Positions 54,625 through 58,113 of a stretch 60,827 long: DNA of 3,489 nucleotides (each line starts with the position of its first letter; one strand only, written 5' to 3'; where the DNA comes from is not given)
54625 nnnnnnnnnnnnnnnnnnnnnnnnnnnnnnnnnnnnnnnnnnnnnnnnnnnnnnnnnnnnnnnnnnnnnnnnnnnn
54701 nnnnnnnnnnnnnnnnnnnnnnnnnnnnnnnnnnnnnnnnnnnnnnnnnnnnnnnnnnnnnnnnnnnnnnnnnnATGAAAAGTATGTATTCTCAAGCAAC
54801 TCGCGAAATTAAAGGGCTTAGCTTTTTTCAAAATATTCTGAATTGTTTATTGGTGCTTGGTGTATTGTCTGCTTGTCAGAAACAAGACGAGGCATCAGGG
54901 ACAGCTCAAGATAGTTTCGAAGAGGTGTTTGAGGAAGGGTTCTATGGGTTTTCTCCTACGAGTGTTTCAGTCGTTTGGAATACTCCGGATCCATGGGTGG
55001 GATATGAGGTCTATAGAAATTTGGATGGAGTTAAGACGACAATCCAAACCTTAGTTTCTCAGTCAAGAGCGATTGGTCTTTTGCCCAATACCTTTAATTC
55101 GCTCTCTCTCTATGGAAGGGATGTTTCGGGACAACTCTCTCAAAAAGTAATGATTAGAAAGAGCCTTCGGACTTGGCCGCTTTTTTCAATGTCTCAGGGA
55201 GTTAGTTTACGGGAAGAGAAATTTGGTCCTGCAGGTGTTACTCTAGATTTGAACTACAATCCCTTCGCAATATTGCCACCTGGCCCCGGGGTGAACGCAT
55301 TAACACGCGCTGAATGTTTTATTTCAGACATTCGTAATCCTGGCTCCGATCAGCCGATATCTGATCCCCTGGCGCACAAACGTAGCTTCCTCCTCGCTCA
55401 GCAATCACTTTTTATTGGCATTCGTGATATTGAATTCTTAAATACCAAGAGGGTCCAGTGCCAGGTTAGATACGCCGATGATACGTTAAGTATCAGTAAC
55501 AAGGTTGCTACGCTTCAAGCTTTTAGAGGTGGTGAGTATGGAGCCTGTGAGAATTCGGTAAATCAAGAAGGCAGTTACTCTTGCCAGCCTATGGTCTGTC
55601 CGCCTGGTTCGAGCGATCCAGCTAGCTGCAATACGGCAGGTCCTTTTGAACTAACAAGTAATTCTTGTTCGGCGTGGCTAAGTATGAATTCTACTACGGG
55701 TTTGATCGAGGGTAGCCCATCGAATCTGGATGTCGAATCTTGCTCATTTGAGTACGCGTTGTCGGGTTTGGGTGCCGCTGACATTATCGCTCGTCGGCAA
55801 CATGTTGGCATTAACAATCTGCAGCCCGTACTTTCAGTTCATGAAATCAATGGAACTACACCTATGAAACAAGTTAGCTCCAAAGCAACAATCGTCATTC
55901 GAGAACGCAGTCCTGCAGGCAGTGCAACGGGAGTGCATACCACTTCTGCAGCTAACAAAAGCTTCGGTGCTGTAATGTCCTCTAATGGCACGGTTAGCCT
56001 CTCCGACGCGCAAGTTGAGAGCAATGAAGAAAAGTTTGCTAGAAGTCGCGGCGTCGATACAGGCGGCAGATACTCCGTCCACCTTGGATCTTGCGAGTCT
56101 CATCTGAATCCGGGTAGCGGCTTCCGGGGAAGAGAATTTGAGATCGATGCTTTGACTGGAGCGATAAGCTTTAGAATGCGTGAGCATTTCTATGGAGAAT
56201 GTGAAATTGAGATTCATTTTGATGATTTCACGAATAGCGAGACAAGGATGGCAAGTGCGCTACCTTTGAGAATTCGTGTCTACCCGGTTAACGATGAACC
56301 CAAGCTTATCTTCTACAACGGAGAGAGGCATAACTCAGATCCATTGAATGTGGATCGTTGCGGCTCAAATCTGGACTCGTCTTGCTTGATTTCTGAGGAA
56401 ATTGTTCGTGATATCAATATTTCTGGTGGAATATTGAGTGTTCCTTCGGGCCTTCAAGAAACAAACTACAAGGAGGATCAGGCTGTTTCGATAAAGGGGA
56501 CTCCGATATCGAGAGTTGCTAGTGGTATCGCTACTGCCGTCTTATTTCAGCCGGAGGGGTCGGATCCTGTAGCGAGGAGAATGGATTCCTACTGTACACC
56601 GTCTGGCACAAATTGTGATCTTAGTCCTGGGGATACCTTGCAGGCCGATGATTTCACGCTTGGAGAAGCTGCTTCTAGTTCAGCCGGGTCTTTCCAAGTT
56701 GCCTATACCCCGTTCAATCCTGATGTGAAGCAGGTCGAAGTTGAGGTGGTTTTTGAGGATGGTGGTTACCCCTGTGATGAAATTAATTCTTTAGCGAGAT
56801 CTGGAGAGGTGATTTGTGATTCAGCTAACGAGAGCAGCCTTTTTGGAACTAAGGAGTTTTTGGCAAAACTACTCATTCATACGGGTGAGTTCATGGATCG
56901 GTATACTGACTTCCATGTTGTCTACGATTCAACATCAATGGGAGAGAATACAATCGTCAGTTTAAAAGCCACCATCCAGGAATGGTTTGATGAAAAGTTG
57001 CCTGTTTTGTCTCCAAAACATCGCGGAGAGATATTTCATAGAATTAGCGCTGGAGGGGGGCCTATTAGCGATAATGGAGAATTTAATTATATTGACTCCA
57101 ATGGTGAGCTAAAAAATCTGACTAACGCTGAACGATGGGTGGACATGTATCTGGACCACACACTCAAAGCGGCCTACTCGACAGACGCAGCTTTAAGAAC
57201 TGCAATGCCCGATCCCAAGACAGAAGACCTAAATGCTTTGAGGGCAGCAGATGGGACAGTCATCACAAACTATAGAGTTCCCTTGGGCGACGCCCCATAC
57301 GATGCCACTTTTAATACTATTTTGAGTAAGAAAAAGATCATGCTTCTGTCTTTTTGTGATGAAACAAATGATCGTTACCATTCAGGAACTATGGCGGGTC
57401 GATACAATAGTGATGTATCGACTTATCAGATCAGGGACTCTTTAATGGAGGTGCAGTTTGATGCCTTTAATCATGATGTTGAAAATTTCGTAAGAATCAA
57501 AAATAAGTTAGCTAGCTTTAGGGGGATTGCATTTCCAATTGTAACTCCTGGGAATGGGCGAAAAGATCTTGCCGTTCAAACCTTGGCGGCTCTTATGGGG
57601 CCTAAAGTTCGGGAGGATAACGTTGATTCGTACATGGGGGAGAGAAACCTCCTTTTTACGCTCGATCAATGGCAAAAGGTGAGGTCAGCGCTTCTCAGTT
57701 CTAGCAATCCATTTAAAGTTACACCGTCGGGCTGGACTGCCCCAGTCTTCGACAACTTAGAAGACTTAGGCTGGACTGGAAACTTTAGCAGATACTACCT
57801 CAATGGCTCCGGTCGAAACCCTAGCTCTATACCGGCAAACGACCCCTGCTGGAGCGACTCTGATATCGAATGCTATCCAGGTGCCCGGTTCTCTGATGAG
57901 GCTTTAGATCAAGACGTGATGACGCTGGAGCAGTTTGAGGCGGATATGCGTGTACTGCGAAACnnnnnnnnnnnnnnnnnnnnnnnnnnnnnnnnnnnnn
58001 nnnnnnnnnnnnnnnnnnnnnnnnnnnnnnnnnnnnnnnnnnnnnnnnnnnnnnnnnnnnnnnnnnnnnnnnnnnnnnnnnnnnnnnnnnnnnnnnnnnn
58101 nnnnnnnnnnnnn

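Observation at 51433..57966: Tandem lipoprotein paralogs with indel-free conserved N-terminal halves and strongly diverged C-terminal halves (cassette-like mosaic)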

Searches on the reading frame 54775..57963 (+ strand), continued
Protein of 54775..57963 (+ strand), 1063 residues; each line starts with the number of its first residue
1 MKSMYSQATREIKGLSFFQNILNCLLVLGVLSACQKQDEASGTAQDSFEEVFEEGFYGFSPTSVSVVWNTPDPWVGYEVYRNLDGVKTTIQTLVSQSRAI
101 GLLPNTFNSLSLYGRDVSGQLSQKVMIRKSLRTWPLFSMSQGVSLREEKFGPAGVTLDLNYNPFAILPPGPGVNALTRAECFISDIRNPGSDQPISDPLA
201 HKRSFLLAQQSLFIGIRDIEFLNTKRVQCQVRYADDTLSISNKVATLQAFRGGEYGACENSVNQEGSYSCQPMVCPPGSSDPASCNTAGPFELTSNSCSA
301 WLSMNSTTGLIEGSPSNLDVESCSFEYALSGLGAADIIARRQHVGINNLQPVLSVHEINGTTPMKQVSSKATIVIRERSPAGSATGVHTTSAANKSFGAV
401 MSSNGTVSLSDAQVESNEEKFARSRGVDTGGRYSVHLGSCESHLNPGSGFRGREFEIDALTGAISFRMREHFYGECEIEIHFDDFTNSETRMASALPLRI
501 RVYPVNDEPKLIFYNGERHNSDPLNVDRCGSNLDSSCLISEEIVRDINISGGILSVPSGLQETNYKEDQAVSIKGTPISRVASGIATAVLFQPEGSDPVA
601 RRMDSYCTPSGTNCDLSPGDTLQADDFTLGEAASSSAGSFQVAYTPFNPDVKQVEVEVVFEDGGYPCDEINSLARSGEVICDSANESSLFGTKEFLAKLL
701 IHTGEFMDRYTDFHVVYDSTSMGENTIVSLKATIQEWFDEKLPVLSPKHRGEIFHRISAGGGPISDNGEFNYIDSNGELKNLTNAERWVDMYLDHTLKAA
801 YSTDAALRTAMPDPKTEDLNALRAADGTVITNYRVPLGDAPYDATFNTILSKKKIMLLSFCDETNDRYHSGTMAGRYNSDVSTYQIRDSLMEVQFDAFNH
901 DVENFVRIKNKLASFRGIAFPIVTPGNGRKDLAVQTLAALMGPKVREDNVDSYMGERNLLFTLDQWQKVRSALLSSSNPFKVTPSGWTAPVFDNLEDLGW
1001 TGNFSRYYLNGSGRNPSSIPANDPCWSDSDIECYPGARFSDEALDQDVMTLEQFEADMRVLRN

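Call 94: search_protein_families(library=pfam, proteins=[P0006, P0009, P0015, P0019, P0029, P0036, P0040], max_evalue=0.00001)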
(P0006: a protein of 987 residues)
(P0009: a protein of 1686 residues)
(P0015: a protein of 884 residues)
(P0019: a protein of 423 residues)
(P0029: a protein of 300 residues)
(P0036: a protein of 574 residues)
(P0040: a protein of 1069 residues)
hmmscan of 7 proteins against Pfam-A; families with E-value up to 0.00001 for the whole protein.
P0006 (987 aa): 6 families
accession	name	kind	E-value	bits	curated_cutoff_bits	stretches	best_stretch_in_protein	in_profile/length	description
PF17963.7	Big_9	-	1.9e-34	118.9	23.6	1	134-229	3-89/89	Bacterial Ig domain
PF17892.7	Cadherin_5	-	1e-30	105.9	26.5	1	134-230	4-97/98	Cadherin-like domain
PF05345.18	He_PIG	-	9.3e-28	97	24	2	436-524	2-96/96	Putative Ig domain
PF17803.7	Cadherin_4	-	1.3e-22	80.5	25.1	0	134-188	13-68/71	Bacterial cadherin-like domain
PF18957.6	RibLong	-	1.4e-07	32.6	27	0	670-716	40-89/93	Long Rib domain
PF19076.6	CshA_repeat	-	5.1e-07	30.8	27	0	873-920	56-103/103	Surface adhesin CshA repetitive domain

P0009 (1686 aa): 9 families
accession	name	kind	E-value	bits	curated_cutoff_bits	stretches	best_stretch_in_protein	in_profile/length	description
PF25390.1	WD40_RLD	-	1e-100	338.1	150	3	983-1305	34-336/363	RCC1-like domain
PF13540.12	RCC1_2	-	1.3e-72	238.4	22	5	1041-1068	2-29/30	Regulator of chromosome condensation (RCC1) repeat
PF00415.24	RCC1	-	1.9e-31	108.8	21.7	1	1056-1109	1-50/50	Regulator of chromosome condensation (RCC1) repeat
PF05345.18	He_PIG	-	7.5e-16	58.8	24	0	257-347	1-95/96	Putative Ig domain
PF17892.7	Cadherin_5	-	9.3e-15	54.7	26.5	0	601-648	49-96/98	Cadherin-like domain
PF17963.7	Big_9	-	5.6e-09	37.2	23.6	0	349-443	1-84/89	Bacterial Ig domain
PF24908.1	Ig_SIBA-E_2nd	-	8.5e-08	32.8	27.8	0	760-847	9-85/117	Integrin beta-like protein A-E, second Ig-like domain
PF18957.6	RibLong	-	3.7e-07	31.3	27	0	402-440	44-85/93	Long Rib domain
PF19076.6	CshA_repeat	-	5.1e-07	30.8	27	0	607-640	61-94/103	Surface adhesin CshA repetitive domain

P0015 (884 aa): 4 families
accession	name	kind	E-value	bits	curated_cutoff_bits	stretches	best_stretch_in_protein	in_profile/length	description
PF05345.18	He_PIG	-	8e-22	77.9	24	3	154-242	1-96/96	Putative Ig domain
PF17892.7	Cadherin_5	-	8.3e-09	35.6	26.5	0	152-241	2-97/98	Cadherin-like domain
PF17963.7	Big_9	-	2.1e-08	35.4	23.6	0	152-237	1-86/89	Bacterial Ig domain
PF18957.6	RibLong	-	4.8e-06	27.8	27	0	187-215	38-65/93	Long Rib domain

P0019 (423 aa): 4 families
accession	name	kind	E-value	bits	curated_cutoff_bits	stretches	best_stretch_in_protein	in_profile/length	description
PF05345.18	He_PIG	-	3.4e-14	53.5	24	0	302-345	51-95/96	Putative Ig domain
PF17963.7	Big_9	-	6e-11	43.5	23.6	0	60-148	1-89/89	Bacterial Ig domain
PF17892.7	Cadherin_5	-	1.3e-07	31.7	26.5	0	60-150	2-98/98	Cadherin-like domain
PF17803.7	Cadherin_4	-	5e-06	27.4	25.1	0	247-287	3-46/71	Bacterial cadherin-like domain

P0029 (300 aa): 2 families
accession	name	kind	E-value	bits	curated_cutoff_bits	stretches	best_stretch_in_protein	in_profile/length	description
PF05345.18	He_PIG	-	1.8e-08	35.2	24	1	42-113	6-84/96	Putative Ig domain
PF17963.7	Big_9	-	3.5e-08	34.7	23.6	0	126-220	1-85/89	Bacterial Ig domain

P0036 (574 aa): 4 families
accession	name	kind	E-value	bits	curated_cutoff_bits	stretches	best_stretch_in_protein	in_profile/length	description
PF17963.7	Big_9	-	9.1e-11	42.9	23.6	0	232-319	1-78/89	Bacterial Ig domain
PF17892.7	Cadherin_5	-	2.9e-08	33.8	26.5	0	126-219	2-91/98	Cadherin-like domain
PF05345.18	He_PIG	-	6.1e-07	30.2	24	1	42-117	9-90/96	Putative Ig domain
PF17803.7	Cadherin_4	-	8.9e-06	26.6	25.1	0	531-558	4-30/71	Bacterial cadherin-like domain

P0040 (1069 aa): 2 families
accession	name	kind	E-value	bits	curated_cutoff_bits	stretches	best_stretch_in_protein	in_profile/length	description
PF05345.18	He_PIG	-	2.6e-09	37.8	24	1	233-306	16-95/96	Putative Ig domain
PF10102.14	DUF2341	-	1.6e-08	35.3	23.4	1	648-710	1-66/84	Domain of unknown function (DUF2341)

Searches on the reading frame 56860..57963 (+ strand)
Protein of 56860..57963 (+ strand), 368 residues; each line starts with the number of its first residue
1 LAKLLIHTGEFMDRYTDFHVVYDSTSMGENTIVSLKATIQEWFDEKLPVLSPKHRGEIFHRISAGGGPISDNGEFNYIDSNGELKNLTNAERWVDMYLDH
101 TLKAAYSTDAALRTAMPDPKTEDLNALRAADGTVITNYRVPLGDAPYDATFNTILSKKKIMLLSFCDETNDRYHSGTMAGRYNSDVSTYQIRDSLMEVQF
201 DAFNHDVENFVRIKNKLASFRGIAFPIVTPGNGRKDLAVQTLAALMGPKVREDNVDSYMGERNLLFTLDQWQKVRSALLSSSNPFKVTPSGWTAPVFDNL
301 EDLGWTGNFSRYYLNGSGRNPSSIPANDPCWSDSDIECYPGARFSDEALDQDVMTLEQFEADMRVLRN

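Call 42: search_protein_families(library=phrogs, proteins=[window:56884-57963:+], max_evalue=0.01)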
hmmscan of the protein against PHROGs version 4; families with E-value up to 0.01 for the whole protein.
window:56884-57963:+ (360 aa): 0 families

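Call 49: search_solved_structures(query=A4, max_evalue=1, show_alignments=1)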
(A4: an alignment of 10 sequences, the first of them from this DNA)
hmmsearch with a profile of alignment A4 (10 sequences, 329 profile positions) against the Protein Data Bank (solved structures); distinct sequences matched with E-value up to 1: 0.
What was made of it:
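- On von Willebrand factor A / MIDAS domains: A PDB profile search found nothing (call 49).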

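Call 51: search_dna_similar(query=window:56860-57963:+, collection=phages, mode=protein, max_evalue=0.001, max_rows=20)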
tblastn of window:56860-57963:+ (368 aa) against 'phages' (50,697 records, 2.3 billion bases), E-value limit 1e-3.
No match.
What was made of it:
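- Tried and rejected: tblastn of the P2 head against GenBank phages gave no match (call 51).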

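Call 71: predict_structure(alignment_id=A6)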
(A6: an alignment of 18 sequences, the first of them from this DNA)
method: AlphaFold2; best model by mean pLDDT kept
length: 368 residues; sequences in the alignment: 18
mean_pLDDT: 74.5   pTM: 0.80
mean pLDDT of the five models: 74.5, 73.8, 72.9, 71.3, 69.9
residues with pLDDT >= 90: 102; 70-90: 116; 50-70: 107; < 50: 43
segments of 3 or more residues with pLDDT < 50: 66-69, 122-126, 142-144, 175-177, 179-188, 317-320, 331-337
pLDDT, mean of each block of 10 residues (from residue 1): 61 94 80 91 95 94 59 53 59 84 85 66 52 58 64 93 87 54 47 64 84 93 90 77 87 89 87 88 68 68 93 65 53 48 54 88 88
secondary structure, 60 per line:
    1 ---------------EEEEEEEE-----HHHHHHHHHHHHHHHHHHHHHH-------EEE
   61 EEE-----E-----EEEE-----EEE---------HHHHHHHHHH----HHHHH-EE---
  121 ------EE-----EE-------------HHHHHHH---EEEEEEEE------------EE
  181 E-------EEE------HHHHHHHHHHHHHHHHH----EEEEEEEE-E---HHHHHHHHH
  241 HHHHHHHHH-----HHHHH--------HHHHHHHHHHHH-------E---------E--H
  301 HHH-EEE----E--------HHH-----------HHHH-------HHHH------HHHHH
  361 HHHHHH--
elements in order: E16-23 H29-50 E58-63 E75-78 E84-86 H96-105 H110-114 H149-155 E159-166 E179-181 E189-191 H198-214 E219-226 H232-249 H255-259 H268-279 H300-303 E305-307 H335-338 H346-349 H356-366
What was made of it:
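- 56860..57966 (+): P2 C-terminal alpha/beta head domain (phage tail-tip-like). Model from an 18-sequence alignment has pLDDT 74.5 and pTM 0.80 with Rossmann-like beta-alpha-beta order (call 71).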

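Call 74: fold_search(model_id=the predicted structure, library=pdb)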
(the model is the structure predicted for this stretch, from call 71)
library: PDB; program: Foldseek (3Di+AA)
matches with E <= 10: 411; with E <= 0.001: 0
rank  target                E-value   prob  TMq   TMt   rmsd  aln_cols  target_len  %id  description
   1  9han_A                6.9e-02  0.44  0.23  0.33  10.4       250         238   10  Bovine collagen VI local refinement of C-terminal region (released 2025-08-20)
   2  6uqy_B                1.2e-01  0.18  0.22  0.26  13.0       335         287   11  Crystal structure of ChoE H288N mutant in complex with acetylthiocholine (released 2020-05-13)
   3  1pd0_A                1.5e-01  0.16  0.19  0.11  12.1       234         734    9  Crystal structure of the COPII coat subunit, Sec24, complexed with a peptide from the SNARE protein Sed5 (yeast syntax (released 2003-08-19)
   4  6uqy_A                1.6e-01  0.15  0.23  0.27  12.8       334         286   11  Crystal structure of ChoE H288N mutant in complex with acetylthiocholine (released 2020-05-13)
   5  6uqw_A                2.0e-01  0.16  0.23  0.28  12.3       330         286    8  Crystal structure of ChoE in complex with acetate and thiocholine (released 2020-05-13)
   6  3eh1                  2.1e-01  0.18  0.22  0.13  13.3       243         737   12  Crystal structure of the human COPII-coat protein Sec24b (released 2008-10-21)
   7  7k15                  2.1e-01  0.09  0.17  0.14  25.7       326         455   14  Crystal structure of the Human Leukotriene B4 Receptor 1 in Complex with Selective Antagonist MK-D-046 (released 2021-02-17)
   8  6uqz_A                2.2e-01  0.14  0.22  0.27  13.0       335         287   10  Crystal structure of ChoE D285N mutant in complex with acetate and thiocholine (released 2020-05-13)
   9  6ur0_A                2.3e-01  0.16  0.25  0.29  14.1       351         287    9  Crystal structure of ChoE D285N mutant acyl-enzyme (released 2020-05-13)
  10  6uqx_A                2.5e-01  0.16  0.23  0.28  13.2       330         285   10  Crystal structure of ChoE in complex with propionylthiocholine (released 2020-05-13)
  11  1pd1_A                2.8e-01  0.09  0.16  0.09  13.6       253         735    8  Crystal structure of the COPII coat subunit, Sec24, complexed with a peptide containing the DxE cargo sorting signal o (released 2003-08-19)
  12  8bsh_C                3.1e-01  0.10  0.19  0.11  14.9       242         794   14  COPII inner coat (released 2023-01-18)
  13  4bzi_E                3.9e-01  0.12  0.22  0.13  11.9       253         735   11  The structure of the COPII coat assembled on membranes (released 2013-09-18)
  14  1m2v_B                3.9e-01  0.12  0.22  0.12  11.9       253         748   11  Crystal Structure of the yeast Sec23/24 heterodimer (released 2002-09-20)
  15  6cx1_E                4.1e-01  0.12  0.20  0.33  11.9       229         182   12  Cryo-EM structure of Seneca Valley Virus-Anthrax Toxin Receptor 1 complex (released 2018-10-31)
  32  9ya0_GA               1.1e+00  0.08  0.22  0.11  14.3       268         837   13  Cryo-EM structure of pre-conoid ring 2 (PCR P2 ring)from Toxoplasma gondii (released 2025-11-19)
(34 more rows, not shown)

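Call 77: fold_search(model_id=the predicted structure, library=viral)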
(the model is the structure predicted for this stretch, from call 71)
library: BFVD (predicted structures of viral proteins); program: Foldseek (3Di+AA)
matches with E <= 10: 223; with E <= 0.001: 1
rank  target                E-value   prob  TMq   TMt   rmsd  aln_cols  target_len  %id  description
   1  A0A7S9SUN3            1.2e-05  1.00  0.35  0.13  11.6       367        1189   12  Uncharacterized protein [Virus NIOZ-UU157]
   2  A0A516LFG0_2          4.0e-03  0.69  0.25  0.12  20.2       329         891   16  (no name in the UniProt tables at hand)
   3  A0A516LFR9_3          9.0e-03  0.82  0.38  0.14  11.7       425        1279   11  (no name in the UniProt tables at hand)
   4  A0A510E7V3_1          7.6e-02  0.15  0.16  0.06  15.4       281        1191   11  (no name in the UniProt tables at hand)
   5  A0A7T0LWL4            1.1e-01  0.25  0.19  0.09   9.6       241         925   10  Tail spike protein [Pectobacterium phage Possum]
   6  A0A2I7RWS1            1.7e-01  0.15  0.19  0.10  13.2       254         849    9  (no name in the UniProt tables at hand)
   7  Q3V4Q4                2.2e-01  0.23  0.21  0.10  10.7       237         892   15  Putative VWFA domain-containing protein ORF892 [Acidianus two-tailed virus]
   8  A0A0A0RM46            2.6e-01  0.18  0.18  0.29  11.6       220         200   10  VWFA domain-containing protein [Streptomyces phage Jay2Jay]
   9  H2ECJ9                2.7e-01  0.18  0.20  0.13  12.0       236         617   13  Putative ariadne-like ring finger protein [Megavirus courdo7]
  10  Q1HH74                2.7e-01  0.14  0.18  0.17  10.5       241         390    9  94K [Antheraea pernyi nuclear polyhedrosis virus]
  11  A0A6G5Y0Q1            3.4e-01  0.12  0.22  0.19  11.1       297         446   11  (no name in the UniProt tables at hand)
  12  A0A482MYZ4            5.1e-01  0.09  0.19  0.16  11.8       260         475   10  VWFA domain-containing protein [Escherichia phage vB_EcoM_KWBSE43-6]
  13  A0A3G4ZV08            5.1e-01  0.06  0.18  0.07  17.1       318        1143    9  PARP catalytic domain-containing protein [Edafosvirus sp.]
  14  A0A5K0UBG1            5.4e-01  0.16  0.23  0.19  11.5       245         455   10  VWA-like protein [Yasminevirus sp. GU-2018]
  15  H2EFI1                5.4e-01  0.03  0.17  0.13  17.2       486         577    9  Putative cholinesterase [Moumouvirus sp. 'Monve']
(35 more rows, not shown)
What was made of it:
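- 56860..57966 (+): The best BFVD match is a protein of marine Virus NIOZ-UU157, E 1.2e-5 (call 77).
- On von Willebrand factor A / MIDAS domains: The model (pTM 0.80) has a compatible beta1-alpha1-beta2-beta3-...-beta4-alpha-beta5-alpha order (call 71). vWA proteins recur among the top weak Foldseek hits, but E>=0.07 and TM is 0.2-0.33 (calls 74, 77).
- Weak fold hits include the SGNH-type esterase ChoE and phage SGNH hydrolases (calls 74, 77).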

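Call 87: search_protein_families(library=pfam, alignment_id=A6, max_evalue=0.01)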
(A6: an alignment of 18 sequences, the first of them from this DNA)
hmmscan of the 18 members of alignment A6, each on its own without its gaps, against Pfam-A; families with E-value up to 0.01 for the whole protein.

A. member 1, seq(368 aa): 0 families

B. families by the number of members that match (of 18 scanned): 0 families
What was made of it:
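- On von Willebrand factor A / MIDAS domains: None of the 18 bacterial and phage domain sequences hits any Pfam model at E<=0.01 (call 87).
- Tried and rejected: Pfam on the 18 head-domain sequences gave nothing (call 87).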
